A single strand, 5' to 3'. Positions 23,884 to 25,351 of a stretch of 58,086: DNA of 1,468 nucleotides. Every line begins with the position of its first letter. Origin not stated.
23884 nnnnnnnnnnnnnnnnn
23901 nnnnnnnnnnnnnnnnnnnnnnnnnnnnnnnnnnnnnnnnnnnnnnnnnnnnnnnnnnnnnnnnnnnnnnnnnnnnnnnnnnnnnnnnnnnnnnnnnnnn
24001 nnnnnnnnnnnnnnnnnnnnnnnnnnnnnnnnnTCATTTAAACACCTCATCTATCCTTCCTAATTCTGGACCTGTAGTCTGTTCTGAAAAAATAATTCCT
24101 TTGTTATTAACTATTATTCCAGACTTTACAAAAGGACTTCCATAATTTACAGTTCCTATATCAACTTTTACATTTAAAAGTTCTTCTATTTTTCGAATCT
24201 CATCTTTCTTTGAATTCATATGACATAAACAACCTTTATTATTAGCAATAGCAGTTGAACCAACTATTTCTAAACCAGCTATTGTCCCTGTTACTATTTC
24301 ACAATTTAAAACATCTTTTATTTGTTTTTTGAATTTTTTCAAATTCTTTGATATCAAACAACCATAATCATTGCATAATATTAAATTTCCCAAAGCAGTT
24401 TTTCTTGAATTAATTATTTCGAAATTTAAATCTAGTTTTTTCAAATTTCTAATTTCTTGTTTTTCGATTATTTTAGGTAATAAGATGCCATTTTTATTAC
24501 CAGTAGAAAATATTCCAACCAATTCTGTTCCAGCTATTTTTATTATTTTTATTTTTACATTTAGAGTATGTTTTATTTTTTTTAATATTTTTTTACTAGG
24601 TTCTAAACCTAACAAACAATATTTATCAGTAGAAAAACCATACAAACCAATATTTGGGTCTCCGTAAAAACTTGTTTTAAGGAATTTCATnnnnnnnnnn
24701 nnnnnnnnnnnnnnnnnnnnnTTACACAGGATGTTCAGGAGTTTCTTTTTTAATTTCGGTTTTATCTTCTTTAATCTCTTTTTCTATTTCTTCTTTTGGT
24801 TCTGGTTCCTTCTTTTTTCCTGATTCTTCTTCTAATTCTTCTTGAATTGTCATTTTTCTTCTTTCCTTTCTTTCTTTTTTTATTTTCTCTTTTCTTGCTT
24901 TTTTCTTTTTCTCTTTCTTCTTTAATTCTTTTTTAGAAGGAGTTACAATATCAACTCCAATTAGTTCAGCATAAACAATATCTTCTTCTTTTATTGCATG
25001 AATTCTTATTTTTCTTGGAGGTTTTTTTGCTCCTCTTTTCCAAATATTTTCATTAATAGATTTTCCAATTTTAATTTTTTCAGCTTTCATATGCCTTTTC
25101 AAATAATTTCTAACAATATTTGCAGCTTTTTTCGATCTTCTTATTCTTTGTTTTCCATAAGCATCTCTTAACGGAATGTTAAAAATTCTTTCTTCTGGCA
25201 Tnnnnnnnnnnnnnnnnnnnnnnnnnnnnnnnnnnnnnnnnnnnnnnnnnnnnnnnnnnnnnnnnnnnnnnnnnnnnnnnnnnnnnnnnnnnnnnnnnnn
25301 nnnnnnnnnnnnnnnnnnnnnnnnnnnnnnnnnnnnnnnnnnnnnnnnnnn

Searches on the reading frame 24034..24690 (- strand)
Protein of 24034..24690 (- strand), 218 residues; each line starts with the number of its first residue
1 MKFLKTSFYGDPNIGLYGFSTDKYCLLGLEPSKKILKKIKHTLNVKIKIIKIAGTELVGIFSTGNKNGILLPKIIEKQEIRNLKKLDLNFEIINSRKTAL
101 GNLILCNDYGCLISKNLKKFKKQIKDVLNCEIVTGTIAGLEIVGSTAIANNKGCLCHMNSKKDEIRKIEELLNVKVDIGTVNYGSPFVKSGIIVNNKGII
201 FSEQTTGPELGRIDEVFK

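Call 57: search_protein_families(library=pfam, proteins=[window:24034-24690:-], max_evalue=0.001)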
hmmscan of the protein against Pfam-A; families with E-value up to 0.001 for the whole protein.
window:24034-24690:- (218 aa): 1 family
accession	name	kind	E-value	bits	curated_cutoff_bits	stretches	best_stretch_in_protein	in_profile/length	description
PF01912.23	eIF-6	-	2.2e-66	223.5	25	1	5-198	1-196/197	eIF-6 family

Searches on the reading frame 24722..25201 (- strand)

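Call 56: search_protein_families(library=pfam, proteins=[window:24722-25201:-], max_evalue=0.001)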
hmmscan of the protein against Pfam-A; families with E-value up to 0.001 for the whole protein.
window:24722-25201:- (159 aa): 1 family
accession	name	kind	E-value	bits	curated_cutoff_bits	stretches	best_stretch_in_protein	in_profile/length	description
PF01198.24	Ribosomal_L31e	-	1.2e-07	32.2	25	1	13-68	14-69/82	Ribosomal protein L31e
